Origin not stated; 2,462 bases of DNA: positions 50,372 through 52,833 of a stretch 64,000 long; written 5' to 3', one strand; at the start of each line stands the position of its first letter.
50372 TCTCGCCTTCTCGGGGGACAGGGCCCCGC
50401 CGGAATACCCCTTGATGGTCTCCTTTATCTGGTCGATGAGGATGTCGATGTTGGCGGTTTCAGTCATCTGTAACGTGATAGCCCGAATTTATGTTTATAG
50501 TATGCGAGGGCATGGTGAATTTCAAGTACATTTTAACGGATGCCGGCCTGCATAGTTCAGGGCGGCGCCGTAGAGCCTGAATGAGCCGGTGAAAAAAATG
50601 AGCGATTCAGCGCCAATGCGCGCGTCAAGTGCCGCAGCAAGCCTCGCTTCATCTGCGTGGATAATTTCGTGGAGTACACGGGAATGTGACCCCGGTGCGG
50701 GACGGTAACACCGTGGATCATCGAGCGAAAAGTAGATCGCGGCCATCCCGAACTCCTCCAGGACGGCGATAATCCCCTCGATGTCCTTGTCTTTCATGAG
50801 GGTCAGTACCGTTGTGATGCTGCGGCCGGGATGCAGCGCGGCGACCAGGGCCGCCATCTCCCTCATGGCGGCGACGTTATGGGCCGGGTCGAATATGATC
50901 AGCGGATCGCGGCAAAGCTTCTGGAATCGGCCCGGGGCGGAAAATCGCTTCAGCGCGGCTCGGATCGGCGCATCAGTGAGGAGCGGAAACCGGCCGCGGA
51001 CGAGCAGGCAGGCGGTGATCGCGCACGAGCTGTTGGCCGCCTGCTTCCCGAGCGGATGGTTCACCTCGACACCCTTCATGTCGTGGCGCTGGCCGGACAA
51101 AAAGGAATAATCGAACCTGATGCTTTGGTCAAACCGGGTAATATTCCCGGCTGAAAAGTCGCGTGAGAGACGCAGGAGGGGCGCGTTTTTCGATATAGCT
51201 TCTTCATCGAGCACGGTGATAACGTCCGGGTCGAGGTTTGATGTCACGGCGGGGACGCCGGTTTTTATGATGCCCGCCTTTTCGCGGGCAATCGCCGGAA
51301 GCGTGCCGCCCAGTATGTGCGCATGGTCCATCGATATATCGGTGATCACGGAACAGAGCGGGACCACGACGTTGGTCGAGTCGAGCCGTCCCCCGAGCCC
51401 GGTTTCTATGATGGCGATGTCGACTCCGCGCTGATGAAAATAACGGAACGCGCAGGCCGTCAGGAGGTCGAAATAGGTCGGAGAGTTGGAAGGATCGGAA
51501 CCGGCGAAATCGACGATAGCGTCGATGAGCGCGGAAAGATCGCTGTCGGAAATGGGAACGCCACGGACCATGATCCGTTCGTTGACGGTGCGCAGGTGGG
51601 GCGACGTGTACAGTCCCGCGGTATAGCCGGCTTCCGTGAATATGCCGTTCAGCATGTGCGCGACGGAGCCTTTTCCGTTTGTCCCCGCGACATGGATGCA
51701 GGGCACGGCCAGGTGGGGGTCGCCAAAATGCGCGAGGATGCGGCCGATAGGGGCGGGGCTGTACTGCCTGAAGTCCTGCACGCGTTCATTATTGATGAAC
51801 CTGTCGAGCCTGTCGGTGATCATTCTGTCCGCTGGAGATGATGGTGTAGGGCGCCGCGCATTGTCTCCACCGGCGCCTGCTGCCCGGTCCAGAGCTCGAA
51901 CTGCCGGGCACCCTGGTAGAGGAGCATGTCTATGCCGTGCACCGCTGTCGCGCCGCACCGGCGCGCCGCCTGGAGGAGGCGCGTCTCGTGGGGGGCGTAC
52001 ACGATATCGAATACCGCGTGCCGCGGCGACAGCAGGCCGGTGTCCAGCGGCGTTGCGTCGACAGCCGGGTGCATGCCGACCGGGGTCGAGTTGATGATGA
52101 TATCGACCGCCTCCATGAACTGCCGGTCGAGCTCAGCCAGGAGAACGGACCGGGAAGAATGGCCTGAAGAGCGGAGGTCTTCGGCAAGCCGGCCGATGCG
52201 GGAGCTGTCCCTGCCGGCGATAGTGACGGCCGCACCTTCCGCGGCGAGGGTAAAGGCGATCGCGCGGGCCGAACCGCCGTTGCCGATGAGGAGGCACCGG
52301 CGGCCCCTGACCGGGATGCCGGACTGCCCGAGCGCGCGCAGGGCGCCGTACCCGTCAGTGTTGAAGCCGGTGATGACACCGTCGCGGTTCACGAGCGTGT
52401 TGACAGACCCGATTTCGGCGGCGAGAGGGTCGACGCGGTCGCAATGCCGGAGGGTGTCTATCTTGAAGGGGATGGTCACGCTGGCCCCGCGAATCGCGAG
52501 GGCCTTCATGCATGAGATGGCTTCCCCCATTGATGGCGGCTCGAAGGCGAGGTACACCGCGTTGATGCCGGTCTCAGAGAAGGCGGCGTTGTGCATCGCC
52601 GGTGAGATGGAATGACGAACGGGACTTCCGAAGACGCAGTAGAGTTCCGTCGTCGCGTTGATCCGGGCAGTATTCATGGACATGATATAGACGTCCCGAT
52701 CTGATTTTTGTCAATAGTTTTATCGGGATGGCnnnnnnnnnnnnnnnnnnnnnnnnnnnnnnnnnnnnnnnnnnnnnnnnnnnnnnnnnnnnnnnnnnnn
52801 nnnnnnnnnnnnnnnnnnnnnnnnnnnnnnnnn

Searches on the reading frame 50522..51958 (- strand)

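Call 72: search_protein_families(library=ncbifam, proteins=[window:50522-51958:-], max_evalue=0.001)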
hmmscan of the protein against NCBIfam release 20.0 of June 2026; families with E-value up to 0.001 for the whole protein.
window:50522-51958:- (478 aa): 16 families
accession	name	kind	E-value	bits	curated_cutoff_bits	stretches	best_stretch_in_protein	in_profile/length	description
TIGR01499.1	folC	subfamily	2.5e-95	320.2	162.65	1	72-468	5-398/400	bifunctional protein FolC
NF047860.1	Tet-DihydfolSynFolCMyb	equivalog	1.6e-58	198.8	700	1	72-402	50-382/468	bifunctional tetrahydrofolate synthase/dihydrofolate synthase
NF008101.0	PRK10846.1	equivalog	1e-53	182.6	360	1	86-418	50-363/422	bifunctional tetrahydrofolate synthase/dihydrofolate synthase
TIGR02068.2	cya_phycin_syn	equivalog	5.8e-09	34.5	850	1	84-131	478-524/862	cyanophycin synthetase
NF001126.0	PRK00139.1-4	equivalog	9.1e-09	34.4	373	1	73-129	91-148/486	UDP-N-acetylmuramoyl-L-alanyl-D-glutamate--2,6-diaminopimelate ligase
TIGR01085.1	murE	subfamily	3e-08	33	257.3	1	76-379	76-359/472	UDP-N-acetylmuramyl-tripeptide synthetase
NF053648.1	pMurE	equivalog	3.9e-08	32.5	600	0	196-367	186-343/464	pseudomurein biosynthesis peptide ligase pMurE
NF010623.0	PRK14016.1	subfamily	3.1e-07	28.9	877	0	83-122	478-517/871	cyanophycin synthetase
NF053645.1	pMurC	equivalog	3.7e-07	29.2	560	0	85-114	102-131/492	pseudomurein biosynthesis peptide ligase pMurC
TIGR01143.1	murF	subfamily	2e-06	27.1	288.6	1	180-385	127-331/418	UDP-N-acetylmuramoyl-tripeptide--D-alanyl-D-alanine ligase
NF008896.0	PRK11929.1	equivalog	1.6e-05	23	1023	0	72-116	98-143/965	bifunctional UDP-N-acetylmuramoyl-L-alanyl-D-glutamate--2,6-diaminopimelate ligase MurE/UDP-N-acetylmuramoyl-tripeptide--D-alanyl-D-alanine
NF053646.1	pMurD1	equivalog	7.1e-05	21.6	610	0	81-129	105-153/465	pseudomurein biosynthesis peptide ligase pMurD1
NF001124.0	PRK00139.1-2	equivalog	0.0001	21.2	476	0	79-376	105-375/500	UDP-N-acetylmuramoyl-L-alanyl-D-glutamate--2,6-diaminopimelate ligase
NF033197.0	F430_CfbE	equivalog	0.00046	19.3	250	1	81-320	95-285/430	coenzyme F430 synthase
TIGR01082.1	murC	equivalog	0.00048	19.3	335.1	0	200-366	168-331/449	UDP-N-acetylmuramate--L-alanine ligase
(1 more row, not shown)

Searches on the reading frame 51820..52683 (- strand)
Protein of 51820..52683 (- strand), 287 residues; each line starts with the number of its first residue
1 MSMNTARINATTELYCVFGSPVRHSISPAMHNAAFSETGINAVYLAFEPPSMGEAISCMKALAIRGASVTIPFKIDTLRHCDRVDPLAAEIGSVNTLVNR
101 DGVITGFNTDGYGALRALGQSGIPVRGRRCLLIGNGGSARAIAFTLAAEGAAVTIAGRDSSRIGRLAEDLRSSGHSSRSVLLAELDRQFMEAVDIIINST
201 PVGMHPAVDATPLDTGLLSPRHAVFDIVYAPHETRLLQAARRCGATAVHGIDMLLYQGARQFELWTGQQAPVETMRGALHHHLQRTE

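Call 72: search_protein_families(library=ncbifam, proteins=[window:51820-52683:-], max_evalue=0.001)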
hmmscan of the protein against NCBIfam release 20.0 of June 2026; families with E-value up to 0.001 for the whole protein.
window:51820-52683:- (287 aa): 30 families (the best 25 are shown)
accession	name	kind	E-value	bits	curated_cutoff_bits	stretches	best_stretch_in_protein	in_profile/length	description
NF001319.0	PRK00258.3-3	equivalog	1.5e-77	260.4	252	1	8-284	2-275/279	shikimate dehydrogenase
TIGR00507.1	aroE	equivalog_domain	2e-75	253.4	200.2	1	14-283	2-269/270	shikimate dehydrogenase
NF001314.0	PRK00258.2-2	equivalog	1.1e-65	221.5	248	1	7-284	2-289/290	shikimate dehydrogenase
NF009200.0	PRK12548.1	subfamily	5.6e-65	219.6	432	1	6-276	3-284/289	shikimate dehydrogenase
NF001313.0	PRK00258.2-1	equivalog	1.8e-63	214.8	431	1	6-280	3-287/290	shikimate dehydrogenase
NF001322.0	PRK00258.3-6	equivalog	4.2e-61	206.7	285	1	13-278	6-262/272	shikimate dehydrogenase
NF001311.0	PRK00258.1-3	equivalog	7.1e-54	182.9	235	1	16-284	9-274/279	shikimate dehydrogenase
NF001315.0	PRK00258.2-4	equivalog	2.1e-53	181.4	413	1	7-282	2-282/284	shikimate dehydrogenase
NF009390.0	PRK12749.1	equivalog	5e-53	180.4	349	1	9-276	4-281/288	quinate/shikimate dehydrogenase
NF001316.0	PRK00258.2-5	equivalog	2.3e-52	177.9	247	1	13-279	2-257/263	shikimate dehydrogenase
NF001310.0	PRK00258.1-2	equivalog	3.3e-51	174.1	221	1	13-284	3-277/279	shikimate dehydrogenase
NF001312.0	PRK00258.1-4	equivalog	6.5e-51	173.3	295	1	11-274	8-272/285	shikimate dehydrogenase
NF009201.0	PRK12549.1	subfamily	3e-48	164.4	235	1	15-281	10-282/286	shikimate dehydrogenase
NF009202.0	PRK12550.1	equivalog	2.7e-43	148.2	306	1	25-278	21-266/272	shikimate 5-dehydrogenase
NF006802.0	PRK09310.1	equivalog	5.1e-43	147.6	598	1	2-269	205-457/477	bifunctional 3-dehydroquinate dehydratase/shikimate dehydrogenase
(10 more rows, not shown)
